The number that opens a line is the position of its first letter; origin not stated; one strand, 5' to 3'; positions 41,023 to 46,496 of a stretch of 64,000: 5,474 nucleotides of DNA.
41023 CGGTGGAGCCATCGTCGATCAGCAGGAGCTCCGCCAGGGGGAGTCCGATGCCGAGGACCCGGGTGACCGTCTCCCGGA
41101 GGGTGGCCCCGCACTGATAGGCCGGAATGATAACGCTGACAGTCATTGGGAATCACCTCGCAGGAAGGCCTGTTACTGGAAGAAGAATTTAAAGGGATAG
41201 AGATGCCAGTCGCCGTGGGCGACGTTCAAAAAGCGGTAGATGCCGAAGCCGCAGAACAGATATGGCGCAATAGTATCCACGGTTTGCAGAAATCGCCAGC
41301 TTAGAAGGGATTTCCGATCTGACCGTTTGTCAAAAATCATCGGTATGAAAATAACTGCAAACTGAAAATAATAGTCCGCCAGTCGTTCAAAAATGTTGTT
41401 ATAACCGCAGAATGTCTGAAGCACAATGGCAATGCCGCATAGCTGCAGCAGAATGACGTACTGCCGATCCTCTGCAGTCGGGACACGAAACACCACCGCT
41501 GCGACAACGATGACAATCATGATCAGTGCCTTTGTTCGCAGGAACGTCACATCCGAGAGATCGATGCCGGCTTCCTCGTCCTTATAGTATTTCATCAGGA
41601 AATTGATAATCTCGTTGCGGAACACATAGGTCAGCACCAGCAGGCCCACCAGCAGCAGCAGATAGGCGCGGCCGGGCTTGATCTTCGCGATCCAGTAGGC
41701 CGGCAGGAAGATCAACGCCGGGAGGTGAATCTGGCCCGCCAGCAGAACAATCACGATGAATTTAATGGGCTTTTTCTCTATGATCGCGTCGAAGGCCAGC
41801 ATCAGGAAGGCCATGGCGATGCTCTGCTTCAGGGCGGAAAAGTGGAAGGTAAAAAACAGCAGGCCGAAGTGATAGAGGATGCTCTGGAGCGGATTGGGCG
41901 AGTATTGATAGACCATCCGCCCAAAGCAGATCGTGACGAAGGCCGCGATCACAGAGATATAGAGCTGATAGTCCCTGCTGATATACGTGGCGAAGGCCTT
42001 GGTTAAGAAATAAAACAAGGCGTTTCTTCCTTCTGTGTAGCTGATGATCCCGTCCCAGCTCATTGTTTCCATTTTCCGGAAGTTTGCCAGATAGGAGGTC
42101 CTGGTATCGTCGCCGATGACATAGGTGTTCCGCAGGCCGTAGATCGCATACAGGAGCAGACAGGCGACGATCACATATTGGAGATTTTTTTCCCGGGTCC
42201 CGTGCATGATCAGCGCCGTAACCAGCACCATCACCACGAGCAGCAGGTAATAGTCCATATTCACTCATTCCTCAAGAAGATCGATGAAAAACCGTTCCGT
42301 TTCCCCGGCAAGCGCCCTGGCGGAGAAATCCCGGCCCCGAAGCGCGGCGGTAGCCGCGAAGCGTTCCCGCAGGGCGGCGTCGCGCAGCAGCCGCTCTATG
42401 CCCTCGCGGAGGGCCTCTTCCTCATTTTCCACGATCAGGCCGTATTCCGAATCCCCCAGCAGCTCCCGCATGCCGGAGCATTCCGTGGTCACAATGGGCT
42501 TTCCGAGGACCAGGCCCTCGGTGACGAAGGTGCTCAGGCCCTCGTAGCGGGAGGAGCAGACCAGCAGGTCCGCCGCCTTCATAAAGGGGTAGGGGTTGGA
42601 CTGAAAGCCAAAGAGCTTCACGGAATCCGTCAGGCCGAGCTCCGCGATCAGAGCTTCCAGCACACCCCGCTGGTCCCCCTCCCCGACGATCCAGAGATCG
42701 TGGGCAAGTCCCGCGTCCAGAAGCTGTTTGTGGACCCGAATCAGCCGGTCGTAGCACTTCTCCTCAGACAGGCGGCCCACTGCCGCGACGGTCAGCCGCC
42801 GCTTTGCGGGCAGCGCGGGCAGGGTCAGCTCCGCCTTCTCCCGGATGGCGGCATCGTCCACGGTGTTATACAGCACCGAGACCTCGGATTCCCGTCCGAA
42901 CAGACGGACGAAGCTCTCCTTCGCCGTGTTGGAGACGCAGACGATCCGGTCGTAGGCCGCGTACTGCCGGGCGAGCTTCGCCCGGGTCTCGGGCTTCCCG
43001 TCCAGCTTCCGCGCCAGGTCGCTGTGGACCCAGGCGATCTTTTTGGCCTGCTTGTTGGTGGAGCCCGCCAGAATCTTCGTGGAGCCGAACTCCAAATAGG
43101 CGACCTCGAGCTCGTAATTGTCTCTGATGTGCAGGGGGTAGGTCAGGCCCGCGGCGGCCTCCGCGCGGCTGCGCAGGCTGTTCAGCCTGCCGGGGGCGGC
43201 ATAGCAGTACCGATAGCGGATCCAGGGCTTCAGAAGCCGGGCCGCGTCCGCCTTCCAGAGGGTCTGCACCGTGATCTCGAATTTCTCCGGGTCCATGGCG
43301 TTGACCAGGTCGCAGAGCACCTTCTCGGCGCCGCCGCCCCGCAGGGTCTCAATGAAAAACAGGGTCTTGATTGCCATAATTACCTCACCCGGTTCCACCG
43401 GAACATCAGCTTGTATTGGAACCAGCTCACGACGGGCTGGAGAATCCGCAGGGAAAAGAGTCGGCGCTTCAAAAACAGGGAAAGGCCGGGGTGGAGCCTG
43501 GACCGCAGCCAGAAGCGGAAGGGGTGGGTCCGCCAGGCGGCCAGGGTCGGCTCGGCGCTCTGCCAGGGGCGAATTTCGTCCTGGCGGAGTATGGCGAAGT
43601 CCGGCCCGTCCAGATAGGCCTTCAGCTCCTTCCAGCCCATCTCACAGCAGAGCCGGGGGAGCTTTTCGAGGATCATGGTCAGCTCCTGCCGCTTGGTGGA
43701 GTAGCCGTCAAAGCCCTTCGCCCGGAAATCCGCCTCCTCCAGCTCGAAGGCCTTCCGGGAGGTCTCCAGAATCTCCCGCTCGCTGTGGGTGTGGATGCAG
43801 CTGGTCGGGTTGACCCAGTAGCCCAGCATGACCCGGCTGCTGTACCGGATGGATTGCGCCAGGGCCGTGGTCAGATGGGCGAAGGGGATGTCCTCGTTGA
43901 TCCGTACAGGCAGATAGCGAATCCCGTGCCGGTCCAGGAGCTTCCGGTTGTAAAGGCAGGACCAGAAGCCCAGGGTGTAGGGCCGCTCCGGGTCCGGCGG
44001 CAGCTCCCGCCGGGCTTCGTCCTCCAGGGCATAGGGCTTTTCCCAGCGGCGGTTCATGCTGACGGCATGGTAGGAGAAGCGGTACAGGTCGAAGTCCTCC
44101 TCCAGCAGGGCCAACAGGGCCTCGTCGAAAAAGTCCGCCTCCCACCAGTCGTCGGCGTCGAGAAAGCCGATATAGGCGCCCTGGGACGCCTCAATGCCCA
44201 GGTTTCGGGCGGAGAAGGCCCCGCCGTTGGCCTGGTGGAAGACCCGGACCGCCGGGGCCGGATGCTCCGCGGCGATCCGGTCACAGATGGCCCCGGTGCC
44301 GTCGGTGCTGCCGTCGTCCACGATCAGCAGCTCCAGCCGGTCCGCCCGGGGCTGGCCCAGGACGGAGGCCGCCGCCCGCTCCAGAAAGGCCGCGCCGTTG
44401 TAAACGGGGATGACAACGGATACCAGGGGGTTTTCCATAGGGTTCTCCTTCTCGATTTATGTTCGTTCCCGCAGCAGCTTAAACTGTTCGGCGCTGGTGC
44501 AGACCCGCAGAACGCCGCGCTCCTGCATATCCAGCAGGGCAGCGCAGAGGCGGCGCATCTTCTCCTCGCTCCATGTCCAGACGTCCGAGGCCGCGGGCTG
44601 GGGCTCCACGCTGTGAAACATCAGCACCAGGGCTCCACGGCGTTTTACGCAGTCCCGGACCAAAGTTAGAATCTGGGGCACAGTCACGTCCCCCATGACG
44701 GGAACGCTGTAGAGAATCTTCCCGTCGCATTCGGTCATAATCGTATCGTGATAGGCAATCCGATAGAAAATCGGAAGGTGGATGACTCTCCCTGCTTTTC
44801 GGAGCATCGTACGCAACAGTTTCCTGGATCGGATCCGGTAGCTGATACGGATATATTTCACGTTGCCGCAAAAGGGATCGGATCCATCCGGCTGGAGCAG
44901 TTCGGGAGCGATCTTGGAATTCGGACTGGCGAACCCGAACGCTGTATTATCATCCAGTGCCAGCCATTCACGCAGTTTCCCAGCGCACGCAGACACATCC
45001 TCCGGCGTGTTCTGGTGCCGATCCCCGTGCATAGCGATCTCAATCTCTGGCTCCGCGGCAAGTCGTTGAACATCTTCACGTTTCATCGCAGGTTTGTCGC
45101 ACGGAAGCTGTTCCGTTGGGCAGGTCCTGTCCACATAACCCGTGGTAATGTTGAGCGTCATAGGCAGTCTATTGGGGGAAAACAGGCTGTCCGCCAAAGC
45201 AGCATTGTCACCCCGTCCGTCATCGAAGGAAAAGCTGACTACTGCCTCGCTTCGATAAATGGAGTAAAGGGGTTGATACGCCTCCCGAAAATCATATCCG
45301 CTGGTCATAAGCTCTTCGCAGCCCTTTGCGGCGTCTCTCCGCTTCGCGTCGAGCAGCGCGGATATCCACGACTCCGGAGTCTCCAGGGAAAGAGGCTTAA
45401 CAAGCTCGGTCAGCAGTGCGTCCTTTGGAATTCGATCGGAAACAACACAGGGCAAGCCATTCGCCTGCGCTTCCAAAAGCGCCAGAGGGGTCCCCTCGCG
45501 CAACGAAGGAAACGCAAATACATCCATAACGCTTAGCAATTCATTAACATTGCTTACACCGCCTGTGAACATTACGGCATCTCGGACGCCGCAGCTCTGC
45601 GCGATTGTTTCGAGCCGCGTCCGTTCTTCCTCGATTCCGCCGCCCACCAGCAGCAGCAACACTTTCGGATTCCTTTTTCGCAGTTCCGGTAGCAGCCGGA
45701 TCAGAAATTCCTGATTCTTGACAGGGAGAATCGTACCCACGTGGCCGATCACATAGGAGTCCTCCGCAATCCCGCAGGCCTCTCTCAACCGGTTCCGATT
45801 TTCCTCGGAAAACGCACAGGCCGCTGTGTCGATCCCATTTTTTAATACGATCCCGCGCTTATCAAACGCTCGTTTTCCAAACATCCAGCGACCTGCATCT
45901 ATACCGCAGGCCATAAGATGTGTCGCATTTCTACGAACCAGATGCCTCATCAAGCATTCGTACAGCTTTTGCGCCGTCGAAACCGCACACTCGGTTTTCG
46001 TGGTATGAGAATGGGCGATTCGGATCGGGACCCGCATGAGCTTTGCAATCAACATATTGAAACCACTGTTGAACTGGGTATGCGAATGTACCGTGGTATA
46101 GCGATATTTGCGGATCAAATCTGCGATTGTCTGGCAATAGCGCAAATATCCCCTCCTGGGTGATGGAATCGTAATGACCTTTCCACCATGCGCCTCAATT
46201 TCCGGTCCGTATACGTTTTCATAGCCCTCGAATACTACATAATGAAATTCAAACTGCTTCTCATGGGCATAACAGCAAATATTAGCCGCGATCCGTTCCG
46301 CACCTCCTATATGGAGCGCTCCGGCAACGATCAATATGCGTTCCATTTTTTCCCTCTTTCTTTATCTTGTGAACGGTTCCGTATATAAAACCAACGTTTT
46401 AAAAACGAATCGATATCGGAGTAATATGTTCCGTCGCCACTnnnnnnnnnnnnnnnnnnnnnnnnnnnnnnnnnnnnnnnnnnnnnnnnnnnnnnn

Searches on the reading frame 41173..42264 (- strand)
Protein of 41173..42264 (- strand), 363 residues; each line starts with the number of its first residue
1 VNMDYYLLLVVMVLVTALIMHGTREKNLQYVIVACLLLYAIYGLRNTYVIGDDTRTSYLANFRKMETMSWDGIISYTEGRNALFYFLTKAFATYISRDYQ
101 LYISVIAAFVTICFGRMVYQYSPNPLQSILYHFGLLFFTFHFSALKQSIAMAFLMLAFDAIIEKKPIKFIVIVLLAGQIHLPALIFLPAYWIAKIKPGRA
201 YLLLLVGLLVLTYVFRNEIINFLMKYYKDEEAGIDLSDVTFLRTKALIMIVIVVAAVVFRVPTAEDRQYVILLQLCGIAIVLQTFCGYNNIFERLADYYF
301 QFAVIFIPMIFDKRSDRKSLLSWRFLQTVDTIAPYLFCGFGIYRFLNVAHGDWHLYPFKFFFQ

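Call 7: search_protein_families(library=pfam, proteins=[window:41173-42264:-], max_evalue=0.001)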
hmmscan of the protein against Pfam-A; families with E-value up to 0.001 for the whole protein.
window:41173-42264:- (363 aa): 1 family
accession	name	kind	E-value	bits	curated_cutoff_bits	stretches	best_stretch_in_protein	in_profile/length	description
PF14897.12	EpsG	-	5.8e-35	121.4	30.1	1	30-321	3-295/326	EpsG family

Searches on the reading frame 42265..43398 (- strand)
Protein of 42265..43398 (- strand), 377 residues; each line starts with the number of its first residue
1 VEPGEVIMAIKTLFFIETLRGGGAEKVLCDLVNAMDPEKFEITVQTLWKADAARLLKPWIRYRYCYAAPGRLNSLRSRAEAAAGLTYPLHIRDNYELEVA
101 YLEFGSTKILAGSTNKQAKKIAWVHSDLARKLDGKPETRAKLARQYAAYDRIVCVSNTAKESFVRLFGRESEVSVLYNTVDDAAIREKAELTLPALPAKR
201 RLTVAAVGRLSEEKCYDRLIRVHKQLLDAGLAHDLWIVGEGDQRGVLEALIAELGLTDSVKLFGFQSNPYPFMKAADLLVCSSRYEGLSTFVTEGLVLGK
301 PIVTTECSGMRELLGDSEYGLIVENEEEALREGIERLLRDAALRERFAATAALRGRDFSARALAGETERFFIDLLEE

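Call 7: search_protein_families(library=pfam, proteins=[window:42265-43398:-], max_evalue=0.001)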
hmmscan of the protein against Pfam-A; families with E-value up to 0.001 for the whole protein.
window:42265-43398:- (377 aa): 4 families
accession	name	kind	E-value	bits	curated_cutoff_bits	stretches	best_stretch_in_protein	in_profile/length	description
PF00534.26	Glycos_transf_1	-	3.6e-30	105.2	26.4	1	199-351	13-169/172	Glycosyl transferases group 1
PF13692.12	Glyco_trans_1_4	-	9.4e-26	91.2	27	1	203-340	3-142/142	Glycosyl transferases group 1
PF13439.12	Glyco_transf_4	-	1.2e-09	38.8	28.5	1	22-182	2-168/170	Glycosyltransferase Family 4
PF20706.3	GT4-conflict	-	9.6e-07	28.5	26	1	119-340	118-357/385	Family 4 Glycosyltransferase in conflict systems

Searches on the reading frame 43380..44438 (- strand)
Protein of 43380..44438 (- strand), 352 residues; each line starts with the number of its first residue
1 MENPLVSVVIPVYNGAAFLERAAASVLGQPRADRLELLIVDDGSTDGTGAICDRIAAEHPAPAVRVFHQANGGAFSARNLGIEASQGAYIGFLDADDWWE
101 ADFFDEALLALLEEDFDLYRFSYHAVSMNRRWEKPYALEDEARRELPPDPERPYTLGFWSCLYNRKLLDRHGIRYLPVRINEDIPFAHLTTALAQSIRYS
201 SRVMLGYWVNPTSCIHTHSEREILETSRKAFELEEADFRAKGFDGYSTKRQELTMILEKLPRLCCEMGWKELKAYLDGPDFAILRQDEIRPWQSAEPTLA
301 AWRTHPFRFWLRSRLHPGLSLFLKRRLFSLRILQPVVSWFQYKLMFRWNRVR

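Call 7: search_protein_families(library=pfam, proteins=[window:43380-44438:-], max_evalue=0.001)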
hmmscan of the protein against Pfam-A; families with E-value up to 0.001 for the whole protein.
window:43380-44438:- (352 aa): 3 families
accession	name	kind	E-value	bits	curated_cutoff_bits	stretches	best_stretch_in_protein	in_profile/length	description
PF00535.33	Glycos_transf_2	-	3.1e-30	105.7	23.3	1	7-146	1-142/168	Glycosyl transferase family 2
PF13641.12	Glyco_tranf_2_3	-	1.7e-10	41.8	27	1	6-171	3-144/230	Glycosyltransferase like family 2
PF10111.15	Glyco_tranf_2_2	-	7.9e-09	35.8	27.3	1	7-108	1-103/276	Glycosyltransferase like family 2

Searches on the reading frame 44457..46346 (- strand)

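Call 7: search_protein_families(library=pfam, proteins=[window:44457-46346:-], max_evalue=0.001)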
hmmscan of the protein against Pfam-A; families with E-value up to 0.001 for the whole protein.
window:44457-46346:- (629 aa): 7 families
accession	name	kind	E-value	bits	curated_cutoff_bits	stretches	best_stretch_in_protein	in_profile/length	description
PF00534.26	Glycos_transf_1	-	3.6e-27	95.4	26.4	1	184-304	2-123/172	Glycosyl transferases group 1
PF13692.12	Glyco_trans_1_4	-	1.4e-23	84.2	27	1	199-305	3-108/142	Glycosyl transferases group 1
PF13439.12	Glyco_transf_4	-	3.9e-12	46.9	28.5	1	13-175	1-169/170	Glycosyltransferase Family 4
PF13579.12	Glyco_trans_4_4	-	1.6e-10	42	29.7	1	14-151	1-138/158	Glycosyl transferase 4-like domain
PF20706.3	GT4-conflict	-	3.1e-05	23.6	26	1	208-312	210-320/385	Family 4 Glycosyltransferase in conflict systems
PF01522.26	Polysacc_deac_1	-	0.00018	21.9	23.1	1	366-448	5-72/124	Polysaccharide deacetylase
PF13477.12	Glyco_trans_4_2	-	0.00028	21.5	23.4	1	48-140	38-128/139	Glycosyl transferase 4-like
